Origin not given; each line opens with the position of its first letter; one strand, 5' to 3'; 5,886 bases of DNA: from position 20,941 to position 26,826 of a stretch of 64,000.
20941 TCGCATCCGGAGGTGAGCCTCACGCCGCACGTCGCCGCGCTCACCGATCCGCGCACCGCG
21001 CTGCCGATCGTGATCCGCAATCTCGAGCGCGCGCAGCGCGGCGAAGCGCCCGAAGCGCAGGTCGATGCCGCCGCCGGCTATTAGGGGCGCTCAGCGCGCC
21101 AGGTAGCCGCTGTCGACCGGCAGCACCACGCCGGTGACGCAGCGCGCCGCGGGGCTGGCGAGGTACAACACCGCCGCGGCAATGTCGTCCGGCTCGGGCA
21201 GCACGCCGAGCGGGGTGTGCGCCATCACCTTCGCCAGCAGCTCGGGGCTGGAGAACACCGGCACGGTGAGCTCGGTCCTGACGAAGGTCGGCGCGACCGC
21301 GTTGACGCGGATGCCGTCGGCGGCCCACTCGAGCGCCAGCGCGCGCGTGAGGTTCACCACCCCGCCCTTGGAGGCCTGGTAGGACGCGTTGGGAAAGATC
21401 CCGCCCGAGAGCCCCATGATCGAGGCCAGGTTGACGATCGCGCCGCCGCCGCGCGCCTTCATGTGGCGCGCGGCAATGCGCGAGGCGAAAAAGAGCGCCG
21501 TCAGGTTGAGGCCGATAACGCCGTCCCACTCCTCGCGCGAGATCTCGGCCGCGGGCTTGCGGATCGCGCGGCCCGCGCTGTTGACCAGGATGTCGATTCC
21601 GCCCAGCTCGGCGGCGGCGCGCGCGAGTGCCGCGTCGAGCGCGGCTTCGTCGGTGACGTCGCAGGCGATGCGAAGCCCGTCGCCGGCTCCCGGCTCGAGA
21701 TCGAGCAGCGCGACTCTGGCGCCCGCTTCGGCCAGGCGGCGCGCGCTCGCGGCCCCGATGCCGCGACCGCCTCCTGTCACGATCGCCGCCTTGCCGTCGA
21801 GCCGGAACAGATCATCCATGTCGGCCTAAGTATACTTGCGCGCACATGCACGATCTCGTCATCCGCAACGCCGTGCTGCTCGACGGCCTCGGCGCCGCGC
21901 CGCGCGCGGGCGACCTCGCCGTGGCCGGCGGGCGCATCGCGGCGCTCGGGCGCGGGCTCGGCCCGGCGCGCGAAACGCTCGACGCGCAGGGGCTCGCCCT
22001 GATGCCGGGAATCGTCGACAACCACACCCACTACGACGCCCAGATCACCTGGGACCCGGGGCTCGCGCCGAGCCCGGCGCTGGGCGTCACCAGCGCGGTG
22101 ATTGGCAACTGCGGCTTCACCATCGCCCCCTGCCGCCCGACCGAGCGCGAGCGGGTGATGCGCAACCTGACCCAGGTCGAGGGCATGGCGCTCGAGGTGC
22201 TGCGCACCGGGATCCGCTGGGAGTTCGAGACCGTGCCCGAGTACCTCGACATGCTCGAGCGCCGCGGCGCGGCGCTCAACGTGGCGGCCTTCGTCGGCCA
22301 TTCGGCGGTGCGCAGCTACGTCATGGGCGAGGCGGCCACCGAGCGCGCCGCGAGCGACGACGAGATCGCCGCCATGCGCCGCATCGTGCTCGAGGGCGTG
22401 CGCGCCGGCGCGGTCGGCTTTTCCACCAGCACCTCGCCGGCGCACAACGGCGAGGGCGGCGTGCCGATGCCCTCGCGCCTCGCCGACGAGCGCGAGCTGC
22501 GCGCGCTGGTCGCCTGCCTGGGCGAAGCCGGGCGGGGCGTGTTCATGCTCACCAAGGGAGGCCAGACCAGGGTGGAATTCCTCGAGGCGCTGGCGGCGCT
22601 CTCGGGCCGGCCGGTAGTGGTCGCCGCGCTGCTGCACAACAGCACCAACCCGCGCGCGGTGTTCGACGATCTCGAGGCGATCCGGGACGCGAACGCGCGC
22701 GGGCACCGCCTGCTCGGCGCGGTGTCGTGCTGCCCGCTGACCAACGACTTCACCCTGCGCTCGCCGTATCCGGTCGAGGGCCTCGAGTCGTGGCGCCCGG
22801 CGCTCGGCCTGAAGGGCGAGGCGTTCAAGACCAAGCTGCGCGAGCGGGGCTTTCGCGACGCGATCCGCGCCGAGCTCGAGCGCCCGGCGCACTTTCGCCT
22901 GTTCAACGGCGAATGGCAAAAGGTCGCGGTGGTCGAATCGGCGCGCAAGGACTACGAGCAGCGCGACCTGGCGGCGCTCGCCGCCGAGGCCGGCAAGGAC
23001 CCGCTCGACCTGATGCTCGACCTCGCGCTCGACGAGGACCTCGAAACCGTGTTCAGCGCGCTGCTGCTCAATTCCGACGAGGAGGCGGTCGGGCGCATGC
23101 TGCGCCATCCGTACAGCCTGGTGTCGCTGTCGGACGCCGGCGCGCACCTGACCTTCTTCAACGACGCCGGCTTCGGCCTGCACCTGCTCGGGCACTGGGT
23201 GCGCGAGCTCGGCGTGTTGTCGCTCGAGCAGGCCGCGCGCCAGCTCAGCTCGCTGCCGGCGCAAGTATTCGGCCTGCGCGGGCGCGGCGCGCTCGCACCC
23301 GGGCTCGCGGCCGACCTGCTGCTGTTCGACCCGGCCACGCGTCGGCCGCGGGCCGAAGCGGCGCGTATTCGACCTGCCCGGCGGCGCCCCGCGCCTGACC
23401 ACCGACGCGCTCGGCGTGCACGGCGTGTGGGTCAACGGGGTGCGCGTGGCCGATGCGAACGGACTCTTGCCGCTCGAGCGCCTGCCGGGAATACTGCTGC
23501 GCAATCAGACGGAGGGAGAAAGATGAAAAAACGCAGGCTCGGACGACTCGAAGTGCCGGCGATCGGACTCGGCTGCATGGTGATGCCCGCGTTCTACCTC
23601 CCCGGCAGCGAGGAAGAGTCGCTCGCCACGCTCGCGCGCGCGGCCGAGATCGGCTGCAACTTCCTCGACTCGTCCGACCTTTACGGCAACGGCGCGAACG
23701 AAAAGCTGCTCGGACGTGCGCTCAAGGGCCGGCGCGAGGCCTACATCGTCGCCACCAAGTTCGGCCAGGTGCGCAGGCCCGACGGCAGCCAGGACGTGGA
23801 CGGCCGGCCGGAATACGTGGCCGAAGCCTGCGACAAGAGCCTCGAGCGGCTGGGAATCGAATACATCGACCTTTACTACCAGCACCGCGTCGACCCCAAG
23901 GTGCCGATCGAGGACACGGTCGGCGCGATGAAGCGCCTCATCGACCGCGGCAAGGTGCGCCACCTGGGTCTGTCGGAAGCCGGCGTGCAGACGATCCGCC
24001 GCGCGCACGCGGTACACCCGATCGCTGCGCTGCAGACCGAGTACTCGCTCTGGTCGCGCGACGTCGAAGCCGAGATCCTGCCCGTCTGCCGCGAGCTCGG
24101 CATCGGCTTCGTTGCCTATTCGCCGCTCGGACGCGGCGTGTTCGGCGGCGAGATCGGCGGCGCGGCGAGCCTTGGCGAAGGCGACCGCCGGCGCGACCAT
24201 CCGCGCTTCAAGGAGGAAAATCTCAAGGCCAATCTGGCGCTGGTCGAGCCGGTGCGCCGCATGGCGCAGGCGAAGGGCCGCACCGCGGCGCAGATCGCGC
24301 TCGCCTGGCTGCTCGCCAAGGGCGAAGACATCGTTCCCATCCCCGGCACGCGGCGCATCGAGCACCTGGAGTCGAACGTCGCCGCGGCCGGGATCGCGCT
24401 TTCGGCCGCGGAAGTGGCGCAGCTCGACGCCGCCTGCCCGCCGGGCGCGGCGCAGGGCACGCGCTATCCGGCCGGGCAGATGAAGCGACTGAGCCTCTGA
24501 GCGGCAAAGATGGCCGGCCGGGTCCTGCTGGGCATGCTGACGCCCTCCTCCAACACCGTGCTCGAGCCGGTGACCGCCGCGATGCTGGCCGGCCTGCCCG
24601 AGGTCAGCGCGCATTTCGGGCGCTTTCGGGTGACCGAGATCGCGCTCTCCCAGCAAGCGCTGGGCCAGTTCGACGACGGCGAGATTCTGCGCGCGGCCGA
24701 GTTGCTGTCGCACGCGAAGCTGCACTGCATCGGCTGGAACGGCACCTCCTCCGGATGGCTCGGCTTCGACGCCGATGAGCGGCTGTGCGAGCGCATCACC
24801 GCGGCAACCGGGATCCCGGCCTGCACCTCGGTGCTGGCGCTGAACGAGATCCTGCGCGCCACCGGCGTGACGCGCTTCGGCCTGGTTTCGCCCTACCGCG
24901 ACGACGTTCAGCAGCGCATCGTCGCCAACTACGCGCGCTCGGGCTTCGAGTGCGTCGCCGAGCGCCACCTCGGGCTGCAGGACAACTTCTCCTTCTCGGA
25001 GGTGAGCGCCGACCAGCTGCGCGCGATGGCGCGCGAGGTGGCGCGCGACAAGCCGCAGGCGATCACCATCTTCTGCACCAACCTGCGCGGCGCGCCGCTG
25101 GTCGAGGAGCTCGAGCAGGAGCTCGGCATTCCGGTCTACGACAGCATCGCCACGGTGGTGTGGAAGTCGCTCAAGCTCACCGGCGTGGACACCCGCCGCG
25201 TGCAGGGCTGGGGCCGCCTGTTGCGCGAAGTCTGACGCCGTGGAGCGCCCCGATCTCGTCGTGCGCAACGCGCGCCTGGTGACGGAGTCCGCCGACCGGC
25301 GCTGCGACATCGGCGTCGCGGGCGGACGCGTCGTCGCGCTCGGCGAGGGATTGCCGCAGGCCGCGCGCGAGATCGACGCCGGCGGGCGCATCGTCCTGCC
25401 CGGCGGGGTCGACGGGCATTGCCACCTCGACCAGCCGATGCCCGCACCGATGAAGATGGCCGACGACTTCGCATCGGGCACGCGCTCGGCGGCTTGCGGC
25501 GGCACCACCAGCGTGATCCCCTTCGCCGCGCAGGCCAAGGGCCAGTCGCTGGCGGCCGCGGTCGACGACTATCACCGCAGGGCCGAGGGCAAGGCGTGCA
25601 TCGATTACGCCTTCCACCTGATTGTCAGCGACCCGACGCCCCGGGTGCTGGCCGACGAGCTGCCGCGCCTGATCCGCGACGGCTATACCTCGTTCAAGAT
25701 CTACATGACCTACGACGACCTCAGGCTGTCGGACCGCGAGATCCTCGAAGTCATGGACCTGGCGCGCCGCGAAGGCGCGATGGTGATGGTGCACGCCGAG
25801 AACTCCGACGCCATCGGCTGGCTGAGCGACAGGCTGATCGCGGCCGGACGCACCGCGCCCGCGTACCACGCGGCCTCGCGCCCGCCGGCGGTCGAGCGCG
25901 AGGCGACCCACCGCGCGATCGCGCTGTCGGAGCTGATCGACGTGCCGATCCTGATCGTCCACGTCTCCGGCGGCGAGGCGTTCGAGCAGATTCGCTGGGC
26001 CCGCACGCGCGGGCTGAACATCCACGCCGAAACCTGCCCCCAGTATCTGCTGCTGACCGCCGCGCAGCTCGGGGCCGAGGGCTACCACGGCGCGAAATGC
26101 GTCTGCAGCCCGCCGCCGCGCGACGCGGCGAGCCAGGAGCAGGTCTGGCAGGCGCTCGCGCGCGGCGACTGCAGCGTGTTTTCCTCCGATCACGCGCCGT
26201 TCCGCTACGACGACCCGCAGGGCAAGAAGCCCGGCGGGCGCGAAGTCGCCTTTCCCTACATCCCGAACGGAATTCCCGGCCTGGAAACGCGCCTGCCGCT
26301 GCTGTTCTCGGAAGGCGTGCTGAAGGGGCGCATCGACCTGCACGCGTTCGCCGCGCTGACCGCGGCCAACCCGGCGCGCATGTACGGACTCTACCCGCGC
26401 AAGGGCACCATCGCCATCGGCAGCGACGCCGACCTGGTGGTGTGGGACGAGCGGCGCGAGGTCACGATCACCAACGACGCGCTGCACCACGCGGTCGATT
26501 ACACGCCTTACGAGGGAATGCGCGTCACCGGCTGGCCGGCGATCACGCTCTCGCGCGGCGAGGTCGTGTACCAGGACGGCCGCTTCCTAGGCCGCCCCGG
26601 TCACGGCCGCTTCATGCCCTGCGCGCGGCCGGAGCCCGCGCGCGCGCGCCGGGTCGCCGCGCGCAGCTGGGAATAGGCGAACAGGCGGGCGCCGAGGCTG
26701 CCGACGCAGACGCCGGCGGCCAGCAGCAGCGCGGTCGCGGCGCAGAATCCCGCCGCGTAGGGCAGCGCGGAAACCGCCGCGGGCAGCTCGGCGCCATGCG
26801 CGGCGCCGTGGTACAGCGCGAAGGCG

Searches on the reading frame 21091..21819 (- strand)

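Call 51: search_protein_families(library=pfam, proteins=[window:21091-21819:-], max_evalue=0.00001)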
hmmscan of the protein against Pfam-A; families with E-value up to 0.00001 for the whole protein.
window:21091-21819:- (242 aa): 4 families
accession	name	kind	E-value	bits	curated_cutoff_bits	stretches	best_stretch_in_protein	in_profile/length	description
PF13561.12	adh_short_C2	-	9.6e-59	199.2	27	1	19-239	6-235/236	Enoyl-(Acyl carrier protein) reductase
PF00106.31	adh_short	-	1.1e-48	165.8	26.6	1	10-189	1-191/195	short chain dehydrogenase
PF23441.1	SDR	-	1e-07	32.1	27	1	51-238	66-254/258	SDR-like rossmann domain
PF08659.16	KR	-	8.3e-07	29.5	22.6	0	51-149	58-151/180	KR domain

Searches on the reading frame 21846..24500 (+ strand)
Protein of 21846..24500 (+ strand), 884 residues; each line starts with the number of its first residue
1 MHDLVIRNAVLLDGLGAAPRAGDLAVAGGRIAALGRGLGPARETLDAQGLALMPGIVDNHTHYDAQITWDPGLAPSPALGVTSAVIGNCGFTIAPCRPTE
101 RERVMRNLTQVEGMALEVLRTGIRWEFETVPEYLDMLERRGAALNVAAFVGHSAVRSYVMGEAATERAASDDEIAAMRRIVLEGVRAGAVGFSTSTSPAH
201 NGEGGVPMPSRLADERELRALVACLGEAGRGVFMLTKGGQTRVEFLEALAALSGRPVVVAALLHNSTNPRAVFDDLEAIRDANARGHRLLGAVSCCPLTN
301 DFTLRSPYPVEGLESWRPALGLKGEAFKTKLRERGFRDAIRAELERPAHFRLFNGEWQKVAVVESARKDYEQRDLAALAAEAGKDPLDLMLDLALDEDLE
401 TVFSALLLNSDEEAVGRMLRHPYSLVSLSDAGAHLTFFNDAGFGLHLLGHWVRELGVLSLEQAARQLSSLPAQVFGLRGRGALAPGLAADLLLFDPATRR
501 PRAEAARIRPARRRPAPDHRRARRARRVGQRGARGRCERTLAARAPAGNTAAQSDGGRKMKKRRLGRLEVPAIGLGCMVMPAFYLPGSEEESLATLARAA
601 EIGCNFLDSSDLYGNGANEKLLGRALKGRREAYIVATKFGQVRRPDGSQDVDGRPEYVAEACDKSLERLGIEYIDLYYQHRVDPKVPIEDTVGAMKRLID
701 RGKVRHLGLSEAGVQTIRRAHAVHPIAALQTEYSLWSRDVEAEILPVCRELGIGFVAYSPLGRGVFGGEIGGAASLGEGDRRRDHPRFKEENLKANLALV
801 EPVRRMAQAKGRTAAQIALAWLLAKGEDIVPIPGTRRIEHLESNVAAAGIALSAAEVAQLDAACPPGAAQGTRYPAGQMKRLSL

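Call 51: search_protein_families(library=pfam, proteins=[window:21846-24500:+], max_evalue=0.00001)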
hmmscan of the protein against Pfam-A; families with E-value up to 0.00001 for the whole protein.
window:21846-24500:+ (884 aa): 3 families
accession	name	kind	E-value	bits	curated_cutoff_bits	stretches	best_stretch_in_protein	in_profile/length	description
PF00248.27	Aldo_ket_red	-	6.8e-77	258.8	24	1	573-862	2-288/291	Aldo/keto reductase family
PF07969.17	Amidohydro_3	-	8.9e-32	111.6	29.7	2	43-260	1-206/472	Amidohydrolase family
PF01979.26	Amidohydro_1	-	1e-06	28.7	25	0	402-500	222-321/345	Amidohydrolase family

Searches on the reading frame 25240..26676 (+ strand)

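Call 51: search_protein_families(library=pfam, proteins=[window:25240-26676:+], max_evalue=0.00001)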
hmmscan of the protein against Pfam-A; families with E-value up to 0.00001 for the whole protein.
window:25240-26676:+ (478 aa): 2 families
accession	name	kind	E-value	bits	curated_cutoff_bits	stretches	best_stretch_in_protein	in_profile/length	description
PF01979.26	Amidohydro_1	-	4.3e-25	89.1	25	1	51-443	1-345/345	Amidohydrolase family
PF07969.17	Amidohydro_3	-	1.1e-17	65.1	29.7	1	363-444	405-472/472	Amidohydrolase family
